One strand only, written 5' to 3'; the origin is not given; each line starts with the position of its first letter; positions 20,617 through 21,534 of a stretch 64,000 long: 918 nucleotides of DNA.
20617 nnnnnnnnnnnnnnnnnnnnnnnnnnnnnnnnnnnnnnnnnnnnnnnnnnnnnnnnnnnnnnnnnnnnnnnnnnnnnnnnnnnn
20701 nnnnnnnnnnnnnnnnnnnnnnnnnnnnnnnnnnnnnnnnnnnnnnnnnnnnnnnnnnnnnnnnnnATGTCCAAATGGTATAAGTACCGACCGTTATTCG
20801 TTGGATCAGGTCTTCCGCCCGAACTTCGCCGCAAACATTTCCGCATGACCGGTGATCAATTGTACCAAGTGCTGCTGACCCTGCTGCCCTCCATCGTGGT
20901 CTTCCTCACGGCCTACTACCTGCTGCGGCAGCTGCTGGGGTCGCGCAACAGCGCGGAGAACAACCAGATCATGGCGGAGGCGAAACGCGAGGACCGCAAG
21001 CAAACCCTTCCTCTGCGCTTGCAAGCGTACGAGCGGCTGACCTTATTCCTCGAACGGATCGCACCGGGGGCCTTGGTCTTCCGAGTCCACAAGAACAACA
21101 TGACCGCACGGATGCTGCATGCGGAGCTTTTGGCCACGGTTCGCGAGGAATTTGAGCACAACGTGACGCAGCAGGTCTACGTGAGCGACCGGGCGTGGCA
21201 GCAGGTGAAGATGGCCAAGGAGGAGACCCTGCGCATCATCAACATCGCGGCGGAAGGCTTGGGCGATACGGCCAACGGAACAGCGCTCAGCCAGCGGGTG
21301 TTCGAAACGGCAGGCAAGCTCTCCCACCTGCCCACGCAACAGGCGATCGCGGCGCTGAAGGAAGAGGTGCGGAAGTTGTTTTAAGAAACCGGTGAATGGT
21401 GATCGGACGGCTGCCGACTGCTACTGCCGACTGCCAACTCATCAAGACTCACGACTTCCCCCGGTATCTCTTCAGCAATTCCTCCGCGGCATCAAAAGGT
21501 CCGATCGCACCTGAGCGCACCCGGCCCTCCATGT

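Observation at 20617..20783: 161-bp element with 21-bp TIRs, TAA flanks and a nested perfect 12-bp palindrome in the aspC / hypothetical-gene divergent region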

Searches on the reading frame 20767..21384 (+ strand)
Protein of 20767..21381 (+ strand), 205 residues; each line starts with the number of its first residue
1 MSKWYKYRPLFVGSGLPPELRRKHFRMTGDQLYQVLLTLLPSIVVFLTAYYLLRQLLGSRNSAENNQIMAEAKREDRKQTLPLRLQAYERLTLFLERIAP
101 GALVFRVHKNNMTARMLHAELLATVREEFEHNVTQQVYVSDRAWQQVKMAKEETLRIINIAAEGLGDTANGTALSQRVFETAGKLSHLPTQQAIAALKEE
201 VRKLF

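Call 16: find_homologous_proteins(query=window:20767-21381:+)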
Query window:20767-21381:+ (205 aa): 2310 proteins with E <= 0.001 among 3084 candidates; the best 120 are listed.
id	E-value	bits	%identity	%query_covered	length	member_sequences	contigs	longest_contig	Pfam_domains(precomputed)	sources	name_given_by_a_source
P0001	1.4e-106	372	99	87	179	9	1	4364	PF25589.2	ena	-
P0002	3.9e-100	351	93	87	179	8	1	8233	PF25589.2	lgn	-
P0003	2.5e-95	336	85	92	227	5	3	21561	PF25589.2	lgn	-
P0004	3.3e-95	335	84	93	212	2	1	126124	PF25589.2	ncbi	-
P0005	3.2e-93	329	85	90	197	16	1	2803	PF25589.2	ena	-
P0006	9.7e-92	324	86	87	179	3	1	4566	PF25589.2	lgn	-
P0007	1.5e-91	323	81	92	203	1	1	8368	PF25589.2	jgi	jgi:hypothetical protein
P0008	3.4e-91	322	85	87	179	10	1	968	PF25589.2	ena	-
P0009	3.5e-91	322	80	92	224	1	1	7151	PF25589.2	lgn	-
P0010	9.7e-90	317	83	87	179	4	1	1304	PF25589.2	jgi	-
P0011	5.3e-89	315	82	87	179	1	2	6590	PF25589.2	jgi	jgi:hypothetical protein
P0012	1.8e-88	313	78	93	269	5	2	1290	PF25589.2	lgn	-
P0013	3.9e-88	312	80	87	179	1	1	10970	PF25589.2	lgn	-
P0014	1.2e-87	310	83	87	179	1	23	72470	PF25589.2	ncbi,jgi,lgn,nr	ncbi:MAG: hypothetical protein IT230_01920 [Flavobacteriales bacterium]|nr:hypothetical protein [Fla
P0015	1.8e-87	310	81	87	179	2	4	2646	PF25589.2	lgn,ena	-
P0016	1.8e-87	310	82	87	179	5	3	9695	PF25589.2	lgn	-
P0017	3.1e-87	309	81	87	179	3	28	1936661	PF25589.2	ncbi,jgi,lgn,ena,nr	ncbi:MAG: hypothetical protein M9900_06030 [Flavobacteriales bacterium]|nr:hypothetical protein [Fla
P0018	3.2e-87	309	82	87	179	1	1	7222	PF25589.2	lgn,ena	-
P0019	3.4e-87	309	83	87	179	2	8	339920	PF25589.2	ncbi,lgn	-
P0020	4.2e-86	305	80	87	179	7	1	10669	PF25589.2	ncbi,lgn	-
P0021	2.6e-85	303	81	87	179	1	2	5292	PF25589.2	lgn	-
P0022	4.4e-85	302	79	87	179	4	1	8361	PF25589.2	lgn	-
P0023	5.7e-85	302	80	87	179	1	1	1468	PF25589.2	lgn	-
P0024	8.0e-85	301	74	94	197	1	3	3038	PF25589.2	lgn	-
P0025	2.2e-84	300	79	87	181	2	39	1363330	PF25589.2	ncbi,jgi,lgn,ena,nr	ncbi:MAG: hypothetical protein KJZ58_02055 [Flavobacteriales bacterium]|nr:hypothetical protein [Fla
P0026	5.9e-83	295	72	95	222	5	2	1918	PF25589.2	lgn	-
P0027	6.0e-83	295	79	87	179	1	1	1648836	PF25589.2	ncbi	ncbi:MAG: hypothetical protein QM724_12685 [Flavobacteriales bacterium]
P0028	1.3e-82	294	79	87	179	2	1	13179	PF25589.2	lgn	-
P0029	5.0e-82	292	79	87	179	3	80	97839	PF25589.2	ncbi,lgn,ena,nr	ncbi:MAG: hypothetical protein J5I62_03340 [Flavobacteriales bacterium]|nr:hypothetical protein [Fla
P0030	4.6e-81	289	76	87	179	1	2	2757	PF25589.2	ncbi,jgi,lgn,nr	ncbi:MAG TPA: hypothetical protein VHL57_07165 [Flavobacteriales bacterium]|jgi:hypothetical protein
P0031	4.9e-81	289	75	87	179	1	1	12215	PF25589.2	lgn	-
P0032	8.4e-81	288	78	87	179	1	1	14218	PF25589.2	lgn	-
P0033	2.6e-79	283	75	87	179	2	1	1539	PF25589.2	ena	-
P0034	8.8e-79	282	74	87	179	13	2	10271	PF25589.2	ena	-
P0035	9.0e-79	282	75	87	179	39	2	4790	PF25589.2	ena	-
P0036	9.1e-79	282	75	87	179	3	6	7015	PF25589.2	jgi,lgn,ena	-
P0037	2.5e-78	280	74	87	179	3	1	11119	PF25589.2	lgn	-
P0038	3.0e-78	280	73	87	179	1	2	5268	PF25589.2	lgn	-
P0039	3.0e-78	280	75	87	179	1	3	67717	PF25589.2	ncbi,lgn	-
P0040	4.0e-78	279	74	87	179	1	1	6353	PF25589.2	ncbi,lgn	-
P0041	9.1e-78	278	74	87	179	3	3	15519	PF25589.2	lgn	-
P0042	2.0e-77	277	76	87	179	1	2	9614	PF25589.2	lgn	-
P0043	2.5e-77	277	72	87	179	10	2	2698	PF25589.2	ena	-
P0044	3.8e-77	276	73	87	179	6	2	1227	PF25589.2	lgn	-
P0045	5.0e-77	276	68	97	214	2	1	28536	PF25589.2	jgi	-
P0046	5.9e-77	276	75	86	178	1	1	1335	PF25589.2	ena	-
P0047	6.5e-77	276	73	87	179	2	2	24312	PF25589.2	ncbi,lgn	ncbi:MAG TPA: hypothetical protein VGE21_16585 [Flavobacteriales bacterium]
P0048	1.2e-76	275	72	87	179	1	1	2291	PF25589.2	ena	-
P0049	1.3e-76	275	72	87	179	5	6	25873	PF25589.2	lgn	-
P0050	1.7e-76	274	71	87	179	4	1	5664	PF25589.2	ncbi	-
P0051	4.5e-76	273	72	87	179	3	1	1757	PF25589.2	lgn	-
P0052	5.0e-76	273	71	87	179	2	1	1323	PF25589.2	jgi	jgi:hypothetical protein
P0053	1.5e-75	271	72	87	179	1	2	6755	PF25589.2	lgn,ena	-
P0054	1.7e-75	271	73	87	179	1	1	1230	PF25589.2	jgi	jgi:hypothetical protein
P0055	2.5e-74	267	69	87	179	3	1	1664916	PF25589.2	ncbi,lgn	-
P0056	3.8e-74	267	71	87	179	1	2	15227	PF25589.2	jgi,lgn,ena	jgi:hypothetical protein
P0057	5.9e-74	266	69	87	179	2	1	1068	PF25589.2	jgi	jgi:hypothetical protein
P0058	6.6e-74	266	69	87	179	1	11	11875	PF25589.2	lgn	-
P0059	1.7e-73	264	69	87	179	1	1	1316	PF25589.2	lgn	-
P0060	1.1e-72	262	69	86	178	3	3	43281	PF25589.2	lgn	-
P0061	5.6e-72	259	69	87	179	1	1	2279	PF25589.2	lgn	-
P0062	8.1e-72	259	68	86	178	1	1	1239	PF25589.2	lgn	-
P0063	3.6e-71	257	66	87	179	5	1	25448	PF25589.2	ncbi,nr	ncbi:MAG: hypothetical protein JNL05_09340 [Flavobacteriales bacterium]|nr:hypothetical protein [Fla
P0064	6.9e-71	256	66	87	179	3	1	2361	PF25589.2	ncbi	-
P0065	8.7e-71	256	64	87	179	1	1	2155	PF25589.2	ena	-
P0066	1.1e-70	255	67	86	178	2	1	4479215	PF25589.2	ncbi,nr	ncbi:MAG: hypothetical protein IPJ76_03805 [Flavobacteriales bacterium]|nr:MAG: hypothetical protein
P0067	1.4e-70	255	69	83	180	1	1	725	PF25589.2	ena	-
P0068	1.5e-70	255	67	80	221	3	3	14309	PF25589.2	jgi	jgi:hypothetical protein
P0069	3.3e-70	254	64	87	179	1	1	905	PF25589.2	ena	-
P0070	3.7e-70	254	68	87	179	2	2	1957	PF25589.2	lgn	-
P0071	1.0e-69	252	64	87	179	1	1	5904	PF25589.2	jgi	-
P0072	2.4e-69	251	65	87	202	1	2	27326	PF25589.2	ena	-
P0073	3.2e-69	250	65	86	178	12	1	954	PF25589.2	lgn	-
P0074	4.1e-69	250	68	86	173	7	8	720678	PF25589.2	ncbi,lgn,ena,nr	ncbi:MAG: hypothetical protein IPI07_07305 [Flavobacteriales bacterium]|nr:hypothetical protein [Fla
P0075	4.4e-69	250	68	83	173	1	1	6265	PF25589.2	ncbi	-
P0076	4.8e-69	250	68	83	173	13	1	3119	PF25589.2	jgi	-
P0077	6.7e-69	249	70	83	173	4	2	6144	PF25589.2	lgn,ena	-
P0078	6.8e-69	249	68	83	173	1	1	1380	PF25589.2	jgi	-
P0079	1.6e-68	248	63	87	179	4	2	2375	PF25589.2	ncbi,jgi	jgi:hypothetical protein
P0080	1.6e-68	248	64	86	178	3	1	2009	PF25589.2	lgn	-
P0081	2.0e-68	248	71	80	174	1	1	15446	PF25589.2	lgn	-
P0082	3.7e-68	247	64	87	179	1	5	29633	PF25589.2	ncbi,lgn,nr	ncbi:MAG: hypothetical protein JNM31_14205 [Flavobacteriales bacterium]|nr:hypothetical protein [Fla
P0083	4.7e-68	247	65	87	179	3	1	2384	PF25589.2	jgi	jgi:predicted AlkP superfamily phosphohydrolase/phosphomutase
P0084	1.0e-67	246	70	83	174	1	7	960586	PF25589.2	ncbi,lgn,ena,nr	ncbi:MAG: hypothetical protein H6595_01770 [Flavobacteriales bacterium]|nr:hypothetical protein [Fla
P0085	1.4e-67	245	62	86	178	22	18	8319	PF25589.2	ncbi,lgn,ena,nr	ncbi:MAG: hypothetical protein KDB95_08525 [Flavobacteriales bacterium]|nr:hypothetical protein [Fla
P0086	3.6e-67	244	63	87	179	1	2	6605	PF25589.2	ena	-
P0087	4.9e-67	243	62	86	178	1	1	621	PF25589.2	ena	-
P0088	5.1e-67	243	64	86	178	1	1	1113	PF25589.2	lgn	-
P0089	8.0e-67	243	62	86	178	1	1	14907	PF25589.2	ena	-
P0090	9.9e-67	242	63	86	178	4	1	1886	PF25589.2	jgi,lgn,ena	jgi:hypothetical protein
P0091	1.2e-66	242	64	87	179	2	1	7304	PF25589.2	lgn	-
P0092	1.3e-66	242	63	87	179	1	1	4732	PF25589.2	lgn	-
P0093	1.7e-66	242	63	87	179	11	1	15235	PF25589.2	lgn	-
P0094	1.9e-66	241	64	87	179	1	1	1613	PF25589.2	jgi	jgi:hypothetical protein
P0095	1.9e-66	241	61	87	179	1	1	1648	PF25589.2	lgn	-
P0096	2.0e-66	241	63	87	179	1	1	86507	PF25589.2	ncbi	-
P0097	2.0e-66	241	61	86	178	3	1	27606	PF25589.2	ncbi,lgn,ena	-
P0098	4.4e-66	240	64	86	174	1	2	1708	PF25589.2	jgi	jgi:hypothetical protein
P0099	7.2e-66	240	68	79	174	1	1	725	PF25589.2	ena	-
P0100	8.8e-66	239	60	86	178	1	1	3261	PF25589.2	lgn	-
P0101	9.5e-66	239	63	80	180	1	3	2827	PF25589.2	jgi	jgi:hypothetical protein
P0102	1.4e-65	239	60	86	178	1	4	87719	PF25589.2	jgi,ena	-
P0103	1.7e-65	238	63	87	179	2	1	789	PF25589.2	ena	-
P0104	1.9e-65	238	63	87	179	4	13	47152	PF25589.2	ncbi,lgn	-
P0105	2.4e-65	238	61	86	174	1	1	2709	PF25589.2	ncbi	-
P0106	2.4e-65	238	61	86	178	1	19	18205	PF25589.2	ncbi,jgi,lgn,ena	jgi:hypothetical protein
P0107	2.7e-65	238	62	87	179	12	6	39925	PF25589.2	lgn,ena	-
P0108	3.3e-65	237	62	86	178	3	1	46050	PF25589.2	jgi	jgi:predicted AlkP superfamily phosphohydrolase/phosphomutase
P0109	5.4e-65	237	60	86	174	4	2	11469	PF25589.2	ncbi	-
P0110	6.2e-65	236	57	91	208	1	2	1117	PF25589.2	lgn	-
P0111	8.2e-65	236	60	86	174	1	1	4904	PF25589.2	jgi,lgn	jgi:hypothetical protein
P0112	8.3e-65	236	58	86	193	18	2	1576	PF25589.2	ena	-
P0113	9.6e-65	236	63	86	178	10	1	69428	PF25589.2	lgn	-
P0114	1.0e-64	236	62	86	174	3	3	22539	PF25589.2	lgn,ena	-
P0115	1.8e-64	235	62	86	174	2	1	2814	PF25589.2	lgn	-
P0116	1.9e-64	235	61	75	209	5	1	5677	PF25589.2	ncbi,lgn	-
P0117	2.0e-64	235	58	86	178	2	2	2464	PF25589.2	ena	-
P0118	2.0e-64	235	60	86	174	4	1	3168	PF25589.2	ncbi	-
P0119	2.3e-64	235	59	87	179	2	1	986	PF25589.2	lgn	-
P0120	2.5e-64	235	59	86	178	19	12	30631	PF25589.2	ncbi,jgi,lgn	jgi:hypothetical protein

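Call 17: find_encoding_contigs(protein=P0001, flank=3000, max_places=3)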
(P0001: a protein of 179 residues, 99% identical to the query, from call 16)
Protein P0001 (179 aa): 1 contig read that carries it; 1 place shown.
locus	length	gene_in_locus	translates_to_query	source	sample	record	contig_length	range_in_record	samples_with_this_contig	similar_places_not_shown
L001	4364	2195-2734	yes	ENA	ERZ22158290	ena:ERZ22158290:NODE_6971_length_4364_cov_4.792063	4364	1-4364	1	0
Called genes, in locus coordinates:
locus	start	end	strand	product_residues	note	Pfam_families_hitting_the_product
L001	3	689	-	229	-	?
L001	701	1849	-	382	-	PF00155:Aminotran_1_2, PF01041:DegT_DnrJ_EryC1 (weak)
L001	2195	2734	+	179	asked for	PF25589:DUF7935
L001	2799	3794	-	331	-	PF03308:MeaB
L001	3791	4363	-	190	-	?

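Call 18: find_encoding_contigs(protein=P0002, flank=3000, max_places=3)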
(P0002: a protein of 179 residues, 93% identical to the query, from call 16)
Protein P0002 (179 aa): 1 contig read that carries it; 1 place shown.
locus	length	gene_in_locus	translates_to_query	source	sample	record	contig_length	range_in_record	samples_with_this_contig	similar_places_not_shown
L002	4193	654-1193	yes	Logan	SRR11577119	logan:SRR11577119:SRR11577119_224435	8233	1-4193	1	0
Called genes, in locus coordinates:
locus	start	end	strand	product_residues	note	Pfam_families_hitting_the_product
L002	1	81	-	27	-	?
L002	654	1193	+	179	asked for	PF25589:DUF7935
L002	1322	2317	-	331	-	PF03308:MeaB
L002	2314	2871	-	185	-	-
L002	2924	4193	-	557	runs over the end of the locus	-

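Call 19: find_encoding_contigs(protein=P0004, flank=3000, max_places=3)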
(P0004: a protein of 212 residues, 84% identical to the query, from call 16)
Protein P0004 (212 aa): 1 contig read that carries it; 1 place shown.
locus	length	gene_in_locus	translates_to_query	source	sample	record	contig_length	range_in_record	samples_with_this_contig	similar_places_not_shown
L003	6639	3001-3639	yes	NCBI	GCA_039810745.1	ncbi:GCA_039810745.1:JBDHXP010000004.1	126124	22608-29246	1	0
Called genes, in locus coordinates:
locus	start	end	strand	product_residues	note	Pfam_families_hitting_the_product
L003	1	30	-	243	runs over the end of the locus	PF13568:OMP_b-brl_2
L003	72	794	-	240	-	PF01209:Ubie_methyltran, PF13489:Methyltransf_23, PF13649:Methyltransf_25, PF13847:Methyltransf_31, PF08241:Methyltransf_11, PF08242:Methyltransf_12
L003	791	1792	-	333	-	PF00294:PfkB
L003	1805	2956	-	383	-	PF00155:Aminotran_1_2, PF01041:DegT_DnrJ_EryC1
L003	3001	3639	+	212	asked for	PF25589:DUF7935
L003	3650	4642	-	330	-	PF03308:MeaB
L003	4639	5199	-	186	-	-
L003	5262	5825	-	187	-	PF13302:Acetyltransf_3, PF00583:Acetyltransf_1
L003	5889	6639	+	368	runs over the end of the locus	-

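Call 40: search_protein_families(library=pfam, proteins=[window:20845-21381:+], max_evalue=0.01)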
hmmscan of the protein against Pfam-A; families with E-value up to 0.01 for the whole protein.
window:20845-21381:+ (179 aa): 1 family
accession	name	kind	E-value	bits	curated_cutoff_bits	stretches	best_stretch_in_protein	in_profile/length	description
PF25589.1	DUF7935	-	1.2e-56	191.2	27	1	5-178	2-171/171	Family of unknown function (DUF7935)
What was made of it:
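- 20845..21384 (+): DUF7935 gene, 179 aa, true start 61 nt to the right of the right TSD copy. Flanking gene. Call 16: homologues are 179 aa. Call 40: PF25589, E 1.2e-56.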

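Call 42: find_encoding_contigs(protein=window:20845-21384:+, flank=3000, max_places=10)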
Protein window:20845-21384:+ (179 aa): 24 contigs read that carry it; 10 places shown.
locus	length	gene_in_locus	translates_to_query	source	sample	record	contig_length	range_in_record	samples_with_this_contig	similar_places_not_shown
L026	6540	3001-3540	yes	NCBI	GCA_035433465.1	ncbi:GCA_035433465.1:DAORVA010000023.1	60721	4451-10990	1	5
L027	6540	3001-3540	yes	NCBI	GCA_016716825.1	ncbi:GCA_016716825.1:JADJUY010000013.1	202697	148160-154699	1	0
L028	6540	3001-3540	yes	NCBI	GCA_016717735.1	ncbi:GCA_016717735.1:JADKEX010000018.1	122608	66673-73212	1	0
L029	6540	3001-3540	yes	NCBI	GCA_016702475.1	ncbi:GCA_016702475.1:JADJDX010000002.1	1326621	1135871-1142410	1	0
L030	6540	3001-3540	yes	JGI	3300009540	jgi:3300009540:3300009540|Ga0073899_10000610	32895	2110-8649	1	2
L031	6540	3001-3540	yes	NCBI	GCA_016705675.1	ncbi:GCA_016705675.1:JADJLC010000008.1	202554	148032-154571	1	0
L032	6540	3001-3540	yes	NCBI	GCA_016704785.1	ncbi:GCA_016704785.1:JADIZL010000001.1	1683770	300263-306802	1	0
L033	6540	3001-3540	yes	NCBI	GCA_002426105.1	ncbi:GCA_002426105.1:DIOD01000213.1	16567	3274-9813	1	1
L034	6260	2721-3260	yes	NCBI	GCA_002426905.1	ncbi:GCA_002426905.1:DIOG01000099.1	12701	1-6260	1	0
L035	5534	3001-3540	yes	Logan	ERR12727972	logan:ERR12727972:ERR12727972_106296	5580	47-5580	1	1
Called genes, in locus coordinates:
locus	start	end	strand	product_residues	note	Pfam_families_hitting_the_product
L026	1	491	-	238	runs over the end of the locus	PF01209:Ubie_methyltran, PF13489:Methyltransf_23 (weak), PF13847:Methyltransf_31, PF08241:Methyltransf_11, PF08242:Methyltransf_12, PF13649:Methyltransf_25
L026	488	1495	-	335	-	PF00294:PfkB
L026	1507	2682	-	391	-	PF00155:Aminotran_1_2, PF01041:DegT_DnrJ_EryC1 (weak)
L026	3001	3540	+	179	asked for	PF25589:DUF7935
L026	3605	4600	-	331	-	PF03308:MeaB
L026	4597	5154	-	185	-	-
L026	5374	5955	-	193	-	PF13302:Acetyltransf_3, PF13420:Acetyltransf_4 (weak), PF00583:Acetyltransf_1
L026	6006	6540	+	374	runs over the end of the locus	-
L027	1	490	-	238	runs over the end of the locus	PF01209:Ubie_methyltran, PF13489:Methyltransf_23 (weak), PF13847:Methyltransf_31, PF08241:Methyltransf_11, PF08242:Methyltransf_12, PF13649:Methyltransf_25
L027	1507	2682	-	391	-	PF00155:Aminotran_1_2, PF01041:DegT_DnrJ_EryC1 (weak)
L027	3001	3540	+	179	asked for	PF25589:DUF7935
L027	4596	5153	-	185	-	-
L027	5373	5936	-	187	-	PF13302:Acetyltransf_3, PF13420:Acetyltransf_4 (weak), PF00583:Acetyltransf_1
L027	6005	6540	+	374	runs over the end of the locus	-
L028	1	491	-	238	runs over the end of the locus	PF01209:Ubie_methyltran, PF13489:Methyltransf_23 (weak), PF13847:Methyltransf_31, PF08241:Methyltransf_11, PF08242:Methyltransf_12, PF13649:Methyltransf_25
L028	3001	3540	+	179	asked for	PF25589:DUF7935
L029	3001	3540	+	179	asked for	PF25589:DUF7935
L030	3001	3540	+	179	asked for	PF25589:DUF7935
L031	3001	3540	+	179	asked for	PF25589:DUF7935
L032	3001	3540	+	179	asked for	PF25589:DUF7935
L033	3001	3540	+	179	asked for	PF25589:DUF7935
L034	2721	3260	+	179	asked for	PF25589:DUF7935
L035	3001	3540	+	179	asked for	PF25589:DUF7935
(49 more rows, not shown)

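Call 43: list_cluster_members(proteins=[P0001, P0002])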
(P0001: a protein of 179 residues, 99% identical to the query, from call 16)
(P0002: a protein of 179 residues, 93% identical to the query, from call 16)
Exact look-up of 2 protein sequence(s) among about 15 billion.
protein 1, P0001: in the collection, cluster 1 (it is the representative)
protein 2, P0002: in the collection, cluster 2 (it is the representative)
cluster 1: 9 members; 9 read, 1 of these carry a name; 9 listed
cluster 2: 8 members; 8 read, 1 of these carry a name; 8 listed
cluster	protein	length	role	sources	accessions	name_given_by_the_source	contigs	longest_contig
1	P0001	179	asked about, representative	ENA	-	-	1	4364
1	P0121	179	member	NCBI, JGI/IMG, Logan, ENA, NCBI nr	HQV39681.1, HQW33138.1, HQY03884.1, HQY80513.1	MAG: hypothetical protein IPO60_12620 [Flavobacteriales bacterium] | hypothetical protein | hypothetical protein [Flavobacteriales bacterium]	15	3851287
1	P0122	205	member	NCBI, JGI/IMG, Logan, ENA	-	-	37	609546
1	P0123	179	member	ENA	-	-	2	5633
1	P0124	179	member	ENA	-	-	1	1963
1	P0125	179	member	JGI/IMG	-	-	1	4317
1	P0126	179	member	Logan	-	-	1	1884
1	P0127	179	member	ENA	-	-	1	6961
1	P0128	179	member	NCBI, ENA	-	-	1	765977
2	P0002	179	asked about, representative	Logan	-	-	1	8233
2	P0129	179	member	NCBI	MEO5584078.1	MAG: hypothetical protein ABIQ75_01365 [Flavobacteriales bacterium]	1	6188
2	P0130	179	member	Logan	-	-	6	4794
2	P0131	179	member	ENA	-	-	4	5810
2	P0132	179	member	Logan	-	-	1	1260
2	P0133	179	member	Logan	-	-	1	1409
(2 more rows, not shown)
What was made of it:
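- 20760..20780 (-): Right terminal inverted repeat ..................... (1 mismatch to the left repeat). That version was called on 37 public contigs (P0122, call 43).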

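Call 50: find_encoding_contigs(protein=P0128, flank=1500, max_places=2)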
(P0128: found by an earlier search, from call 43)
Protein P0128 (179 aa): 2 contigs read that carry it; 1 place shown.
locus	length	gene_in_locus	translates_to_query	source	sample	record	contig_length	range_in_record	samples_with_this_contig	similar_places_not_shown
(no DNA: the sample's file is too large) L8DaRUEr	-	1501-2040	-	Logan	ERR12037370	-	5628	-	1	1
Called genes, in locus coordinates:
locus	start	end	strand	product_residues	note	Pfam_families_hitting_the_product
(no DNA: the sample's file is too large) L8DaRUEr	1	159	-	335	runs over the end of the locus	PF00294:PfkB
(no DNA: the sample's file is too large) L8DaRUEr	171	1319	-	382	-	PF00155:Aminotran_1_2, PF01041:DegT_DnrJ_EryC1 (weak)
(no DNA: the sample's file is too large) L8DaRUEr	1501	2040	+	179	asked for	PF25589:DUF7935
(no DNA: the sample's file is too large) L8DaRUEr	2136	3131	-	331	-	PF03308:MeaB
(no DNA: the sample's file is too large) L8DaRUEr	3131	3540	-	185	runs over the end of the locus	-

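Call 51: find_encoding_contigs(protein=P0124, flank=1500, max_places=2)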
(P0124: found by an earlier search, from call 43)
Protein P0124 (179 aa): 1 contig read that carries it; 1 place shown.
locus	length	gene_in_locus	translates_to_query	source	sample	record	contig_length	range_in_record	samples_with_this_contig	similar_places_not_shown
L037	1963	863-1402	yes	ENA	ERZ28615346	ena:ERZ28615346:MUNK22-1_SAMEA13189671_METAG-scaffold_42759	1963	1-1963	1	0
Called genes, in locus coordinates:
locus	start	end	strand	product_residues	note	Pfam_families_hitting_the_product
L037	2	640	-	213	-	?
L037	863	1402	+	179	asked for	PF25589:DUF7935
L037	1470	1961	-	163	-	?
